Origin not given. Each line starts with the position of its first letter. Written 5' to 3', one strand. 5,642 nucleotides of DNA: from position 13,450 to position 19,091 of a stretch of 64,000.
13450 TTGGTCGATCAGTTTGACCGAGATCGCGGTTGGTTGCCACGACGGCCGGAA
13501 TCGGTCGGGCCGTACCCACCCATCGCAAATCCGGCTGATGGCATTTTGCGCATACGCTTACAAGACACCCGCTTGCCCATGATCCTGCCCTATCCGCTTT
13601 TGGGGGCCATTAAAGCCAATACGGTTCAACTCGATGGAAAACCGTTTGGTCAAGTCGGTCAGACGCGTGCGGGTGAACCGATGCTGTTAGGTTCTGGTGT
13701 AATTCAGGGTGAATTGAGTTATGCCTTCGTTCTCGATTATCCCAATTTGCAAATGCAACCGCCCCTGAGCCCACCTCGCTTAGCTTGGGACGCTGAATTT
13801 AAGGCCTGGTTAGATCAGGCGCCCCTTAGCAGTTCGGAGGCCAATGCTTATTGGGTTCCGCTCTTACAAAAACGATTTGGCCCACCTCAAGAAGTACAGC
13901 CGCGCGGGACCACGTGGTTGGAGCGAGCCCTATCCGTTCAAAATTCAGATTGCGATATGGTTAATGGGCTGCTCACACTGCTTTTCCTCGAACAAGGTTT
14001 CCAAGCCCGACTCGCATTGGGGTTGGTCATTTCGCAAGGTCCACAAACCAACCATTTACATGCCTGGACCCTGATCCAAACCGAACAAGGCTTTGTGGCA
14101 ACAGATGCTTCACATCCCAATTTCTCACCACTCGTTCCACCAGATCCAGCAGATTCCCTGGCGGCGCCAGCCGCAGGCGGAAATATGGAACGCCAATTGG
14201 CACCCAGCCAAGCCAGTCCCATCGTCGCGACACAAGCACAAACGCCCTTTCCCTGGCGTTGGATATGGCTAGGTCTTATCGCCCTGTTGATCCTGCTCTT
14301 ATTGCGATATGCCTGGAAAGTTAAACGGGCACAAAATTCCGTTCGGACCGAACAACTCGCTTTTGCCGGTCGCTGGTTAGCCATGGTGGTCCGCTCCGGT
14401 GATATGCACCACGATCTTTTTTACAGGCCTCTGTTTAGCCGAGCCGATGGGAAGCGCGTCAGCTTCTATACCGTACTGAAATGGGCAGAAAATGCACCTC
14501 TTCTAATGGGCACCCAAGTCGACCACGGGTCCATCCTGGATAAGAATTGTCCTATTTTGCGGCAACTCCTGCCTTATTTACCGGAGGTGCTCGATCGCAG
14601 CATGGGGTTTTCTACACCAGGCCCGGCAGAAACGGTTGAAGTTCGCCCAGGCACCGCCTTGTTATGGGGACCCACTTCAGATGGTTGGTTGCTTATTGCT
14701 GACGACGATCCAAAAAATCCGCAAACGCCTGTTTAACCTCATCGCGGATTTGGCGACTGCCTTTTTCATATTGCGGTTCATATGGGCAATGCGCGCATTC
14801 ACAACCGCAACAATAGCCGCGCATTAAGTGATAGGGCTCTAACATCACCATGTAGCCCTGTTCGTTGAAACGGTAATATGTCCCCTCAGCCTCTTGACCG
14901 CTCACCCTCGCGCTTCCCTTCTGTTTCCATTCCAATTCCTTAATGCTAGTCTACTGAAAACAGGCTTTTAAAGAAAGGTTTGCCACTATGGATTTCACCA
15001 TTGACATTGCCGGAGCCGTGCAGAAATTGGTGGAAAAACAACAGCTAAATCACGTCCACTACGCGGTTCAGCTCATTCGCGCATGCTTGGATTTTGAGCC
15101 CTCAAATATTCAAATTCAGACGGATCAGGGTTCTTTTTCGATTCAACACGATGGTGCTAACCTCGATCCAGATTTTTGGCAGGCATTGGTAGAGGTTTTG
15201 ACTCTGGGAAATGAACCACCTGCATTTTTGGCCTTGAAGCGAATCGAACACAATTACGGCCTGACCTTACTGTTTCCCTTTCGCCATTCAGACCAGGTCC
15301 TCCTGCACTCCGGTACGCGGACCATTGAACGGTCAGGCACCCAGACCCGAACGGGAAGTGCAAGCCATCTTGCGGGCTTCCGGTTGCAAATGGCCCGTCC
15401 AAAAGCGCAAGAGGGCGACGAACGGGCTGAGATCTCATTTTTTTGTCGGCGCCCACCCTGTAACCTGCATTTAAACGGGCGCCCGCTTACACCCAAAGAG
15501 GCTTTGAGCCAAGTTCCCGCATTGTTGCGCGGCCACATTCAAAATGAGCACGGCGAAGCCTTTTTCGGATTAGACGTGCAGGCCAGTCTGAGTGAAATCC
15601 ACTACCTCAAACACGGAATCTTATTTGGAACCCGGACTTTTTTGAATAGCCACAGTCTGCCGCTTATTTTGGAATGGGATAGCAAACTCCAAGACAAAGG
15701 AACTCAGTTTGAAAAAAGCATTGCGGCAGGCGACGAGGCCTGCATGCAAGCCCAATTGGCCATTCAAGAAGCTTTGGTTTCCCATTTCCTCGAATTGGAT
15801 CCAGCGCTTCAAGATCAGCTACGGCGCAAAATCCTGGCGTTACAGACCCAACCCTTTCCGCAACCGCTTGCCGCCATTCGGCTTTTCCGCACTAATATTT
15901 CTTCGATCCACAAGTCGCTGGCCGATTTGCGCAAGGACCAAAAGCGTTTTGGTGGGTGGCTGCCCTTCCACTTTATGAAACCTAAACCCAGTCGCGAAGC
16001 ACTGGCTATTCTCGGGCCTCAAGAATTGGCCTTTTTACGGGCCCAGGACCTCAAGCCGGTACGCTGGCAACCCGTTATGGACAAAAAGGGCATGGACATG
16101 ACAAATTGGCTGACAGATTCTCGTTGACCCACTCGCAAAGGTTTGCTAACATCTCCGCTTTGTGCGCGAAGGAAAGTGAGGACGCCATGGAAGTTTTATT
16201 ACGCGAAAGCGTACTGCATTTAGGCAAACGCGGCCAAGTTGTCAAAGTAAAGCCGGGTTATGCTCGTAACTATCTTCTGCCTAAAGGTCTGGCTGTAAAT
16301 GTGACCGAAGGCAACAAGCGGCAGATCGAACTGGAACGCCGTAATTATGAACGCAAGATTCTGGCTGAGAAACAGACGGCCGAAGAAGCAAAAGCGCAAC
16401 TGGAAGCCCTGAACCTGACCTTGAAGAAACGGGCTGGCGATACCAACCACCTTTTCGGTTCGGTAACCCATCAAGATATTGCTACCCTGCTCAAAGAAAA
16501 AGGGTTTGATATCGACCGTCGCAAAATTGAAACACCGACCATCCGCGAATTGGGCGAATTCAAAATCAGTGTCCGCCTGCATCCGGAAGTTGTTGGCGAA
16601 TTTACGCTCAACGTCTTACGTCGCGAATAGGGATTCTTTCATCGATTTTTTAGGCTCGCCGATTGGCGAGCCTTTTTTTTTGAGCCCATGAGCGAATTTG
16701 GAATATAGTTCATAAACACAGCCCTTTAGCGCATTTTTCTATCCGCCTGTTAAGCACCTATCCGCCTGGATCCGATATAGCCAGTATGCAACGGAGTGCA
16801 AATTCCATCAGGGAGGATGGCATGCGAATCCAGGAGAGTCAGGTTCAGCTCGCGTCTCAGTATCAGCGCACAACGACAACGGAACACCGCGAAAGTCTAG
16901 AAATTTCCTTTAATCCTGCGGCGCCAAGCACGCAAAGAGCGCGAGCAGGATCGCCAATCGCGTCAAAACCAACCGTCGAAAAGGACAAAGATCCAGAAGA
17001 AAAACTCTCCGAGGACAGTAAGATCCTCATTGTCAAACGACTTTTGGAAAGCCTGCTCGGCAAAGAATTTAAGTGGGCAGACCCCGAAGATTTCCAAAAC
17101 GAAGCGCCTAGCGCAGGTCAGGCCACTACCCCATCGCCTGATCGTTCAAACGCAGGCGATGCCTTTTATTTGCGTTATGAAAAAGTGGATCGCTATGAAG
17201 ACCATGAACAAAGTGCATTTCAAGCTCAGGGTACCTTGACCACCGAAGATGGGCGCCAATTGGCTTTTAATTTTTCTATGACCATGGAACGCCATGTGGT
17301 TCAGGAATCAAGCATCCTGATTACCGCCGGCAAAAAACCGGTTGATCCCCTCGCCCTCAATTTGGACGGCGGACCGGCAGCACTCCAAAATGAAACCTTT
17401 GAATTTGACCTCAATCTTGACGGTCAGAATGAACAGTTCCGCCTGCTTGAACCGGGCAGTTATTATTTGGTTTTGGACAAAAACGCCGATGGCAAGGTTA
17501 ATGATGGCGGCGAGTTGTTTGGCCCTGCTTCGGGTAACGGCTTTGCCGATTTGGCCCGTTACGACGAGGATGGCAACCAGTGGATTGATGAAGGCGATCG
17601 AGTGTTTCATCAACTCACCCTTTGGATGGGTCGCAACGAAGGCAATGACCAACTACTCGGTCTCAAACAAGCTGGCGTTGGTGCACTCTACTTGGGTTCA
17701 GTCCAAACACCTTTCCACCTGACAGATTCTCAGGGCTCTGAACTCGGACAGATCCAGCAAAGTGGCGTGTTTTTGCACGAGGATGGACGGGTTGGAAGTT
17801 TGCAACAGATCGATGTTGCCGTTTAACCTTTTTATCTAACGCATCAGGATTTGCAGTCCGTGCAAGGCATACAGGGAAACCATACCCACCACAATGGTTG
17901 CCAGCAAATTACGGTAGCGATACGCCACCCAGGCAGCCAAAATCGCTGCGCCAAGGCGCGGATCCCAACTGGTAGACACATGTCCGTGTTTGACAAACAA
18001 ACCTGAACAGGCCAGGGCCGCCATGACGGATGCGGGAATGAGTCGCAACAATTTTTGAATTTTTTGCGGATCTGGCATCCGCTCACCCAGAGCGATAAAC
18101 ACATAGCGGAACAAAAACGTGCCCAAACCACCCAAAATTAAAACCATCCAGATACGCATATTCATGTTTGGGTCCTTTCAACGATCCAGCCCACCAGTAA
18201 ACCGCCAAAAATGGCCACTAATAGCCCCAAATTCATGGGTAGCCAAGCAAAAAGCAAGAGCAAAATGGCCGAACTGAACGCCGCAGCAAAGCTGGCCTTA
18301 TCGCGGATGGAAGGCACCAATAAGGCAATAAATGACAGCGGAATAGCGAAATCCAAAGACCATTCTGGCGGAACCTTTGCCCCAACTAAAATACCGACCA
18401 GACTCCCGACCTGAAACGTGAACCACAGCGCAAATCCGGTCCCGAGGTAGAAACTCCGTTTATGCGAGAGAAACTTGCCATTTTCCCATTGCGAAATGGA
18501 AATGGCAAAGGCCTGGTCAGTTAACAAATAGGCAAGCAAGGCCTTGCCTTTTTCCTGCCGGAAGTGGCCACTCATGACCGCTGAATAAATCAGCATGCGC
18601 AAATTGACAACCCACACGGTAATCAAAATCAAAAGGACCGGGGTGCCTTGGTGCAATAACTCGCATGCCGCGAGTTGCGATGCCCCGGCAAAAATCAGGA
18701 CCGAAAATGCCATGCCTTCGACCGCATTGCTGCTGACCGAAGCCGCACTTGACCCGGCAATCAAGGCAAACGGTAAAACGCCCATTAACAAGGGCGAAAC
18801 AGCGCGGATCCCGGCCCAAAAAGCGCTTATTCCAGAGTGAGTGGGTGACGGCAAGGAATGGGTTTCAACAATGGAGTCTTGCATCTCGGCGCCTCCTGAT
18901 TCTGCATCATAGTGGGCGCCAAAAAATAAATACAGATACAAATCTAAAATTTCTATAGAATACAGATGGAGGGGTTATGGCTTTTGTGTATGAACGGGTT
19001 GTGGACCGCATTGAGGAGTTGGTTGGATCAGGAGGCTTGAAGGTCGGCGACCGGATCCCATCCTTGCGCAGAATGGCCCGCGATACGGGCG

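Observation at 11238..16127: Candidate uncharacterised module: RCK-gated K+ channel translationally coupled to a GHKL-ATPase/transglutaminase membrane protein, plus a dead-GHKL paralog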

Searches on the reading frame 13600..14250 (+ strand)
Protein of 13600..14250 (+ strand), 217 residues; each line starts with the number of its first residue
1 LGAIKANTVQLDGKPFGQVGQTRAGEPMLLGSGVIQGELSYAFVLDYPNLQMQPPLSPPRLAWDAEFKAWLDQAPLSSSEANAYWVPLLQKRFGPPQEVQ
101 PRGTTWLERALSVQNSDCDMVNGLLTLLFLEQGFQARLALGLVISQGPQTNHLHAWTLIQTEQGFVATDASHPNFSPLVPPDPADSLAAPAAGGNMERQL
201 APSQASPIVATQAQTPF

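Call 46: search_solved_structures(query=window:13600-14250:+, max_evalue=10, show_alignments=2)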
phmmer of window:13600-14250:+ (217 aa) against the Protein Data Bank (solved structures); distinct sequences matched with E-value up to 10: 1.
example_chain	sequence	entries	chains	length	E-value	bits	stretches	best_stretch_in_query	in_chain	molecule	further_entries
7uw9_e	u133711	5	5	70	1.1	12.3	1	125-159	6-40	V-type proton ATPase subunit e1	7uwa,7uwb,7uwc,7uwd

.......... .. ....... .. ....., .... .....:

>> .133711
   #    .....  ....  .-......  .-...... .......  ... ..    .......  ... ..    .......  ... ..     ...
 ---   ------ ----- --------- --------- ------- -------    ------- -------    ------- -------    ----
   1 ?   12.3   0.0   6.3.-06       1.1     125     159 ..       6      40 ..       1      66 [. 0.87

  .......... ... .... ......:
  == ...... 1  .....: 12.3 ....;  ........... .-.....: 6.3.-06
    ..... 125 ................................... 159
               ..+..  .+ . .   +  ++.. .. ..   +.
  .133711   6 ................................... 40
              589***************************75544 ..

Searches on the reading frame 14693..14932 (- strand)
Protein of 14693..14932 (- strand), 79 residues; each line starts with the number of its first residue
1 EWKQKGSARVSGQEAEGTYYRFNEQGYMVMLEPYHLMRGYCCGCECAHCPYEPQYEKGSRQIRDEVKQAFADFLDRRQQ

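Call 3: search_protein_families(library=pfam, proteins=[window:14693-14932:-], max_evalue=1)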
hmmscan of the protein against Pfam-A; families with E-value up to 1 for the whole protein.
window:14693-14932:- (79 aa): 2 families
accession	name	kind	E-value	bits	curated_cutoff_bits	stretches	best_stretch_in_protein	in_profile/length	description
PF17653.6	DUF5522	-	4.5e-14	52.7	25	1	16-53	8-46/48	Family of unknown function (DUF5522)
PF10414.14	CysG_dimeriser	-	0.024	14.8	23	1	60-78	10-28/58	Sirohaem synthase dimerisation region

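Call 4: search_protein_families(library=ncbifam, proteins=[window:14693-14932:-], max_evalue=1)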
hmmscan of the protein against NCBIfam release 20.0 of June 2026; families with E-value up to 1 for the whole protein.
window:14693-14932:- (79 aa): 0 families

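Call 8: search_protein_families(library=padloc, proteins=[window:14693-14932:-], max_evalue=0.1)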
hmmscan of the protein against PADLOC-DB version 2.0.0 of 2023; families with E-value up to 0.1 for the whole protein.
window:14693-14932:- (79 aa): 0 families

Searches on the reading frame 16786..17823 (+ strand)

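Call 3: search_protein_families(library=pfam, proteins=[window:16786-17823:+], max_evalue=1)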
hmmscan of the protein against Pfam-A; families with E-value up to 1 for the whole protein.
window:16786-17823:+ (346 aa): 1 family
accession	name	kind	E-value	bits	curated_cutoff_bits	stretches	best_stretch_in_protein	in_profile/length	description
PF18573.7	BclA_C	-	0.26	11.6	38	1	189-228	11-50/128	BclA C-terminal domain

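Call 4: search_protein_families(library=ncbifam, proteins=[window:16786-17823:+], max_evalue=1)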
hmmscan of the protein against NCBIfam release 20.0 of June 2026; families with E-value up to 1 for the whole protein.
window:16786-17823:+ (346 aa): 0 families

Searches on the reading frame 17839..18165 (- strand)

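Call 55: search_protein_families(library=pfam, proteins=[window:17839-18165:-], max_evalue=0.001)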
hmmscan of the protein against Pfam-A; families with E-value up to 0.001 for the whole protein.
window:17839-18165:- (109 aa): 1 family
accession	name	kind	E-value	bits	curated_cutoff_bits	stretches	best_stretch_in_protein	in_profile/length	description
PF05437.17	AzlD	-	2.9e-24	85.5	23.7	1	5-101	1-98/99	Branched-chain amino acid transport protein (AzlD)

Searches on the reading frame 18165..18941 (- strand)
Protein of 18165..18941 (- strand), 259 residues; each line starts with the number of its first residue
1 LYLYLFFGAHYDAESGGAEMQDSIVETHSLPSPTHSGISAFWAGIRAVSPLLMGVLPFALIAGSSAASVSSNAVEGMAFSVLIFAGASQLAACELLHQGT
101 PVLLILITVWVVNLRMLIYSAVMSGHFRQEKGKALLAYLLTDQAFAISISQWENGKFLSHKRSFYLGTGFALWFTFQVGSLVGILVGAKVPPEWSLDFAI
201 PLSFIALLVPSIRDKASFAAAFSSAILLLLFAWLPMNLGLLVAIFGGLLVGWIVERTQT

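Call 55: search_protein_families(library=pfam, proteins=[window:18165-18941:-], max_evalue=0.001)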
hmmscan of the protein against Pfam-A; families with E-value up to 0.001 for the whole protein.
window:18165-18941:- (259 aa): 1 family
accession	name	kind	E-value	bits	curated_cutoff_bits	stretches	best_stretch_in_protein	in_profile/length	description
PF03591.19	AzlC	-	1.1e-30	107.3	32.1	1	50-188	1-135/137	AzlC protein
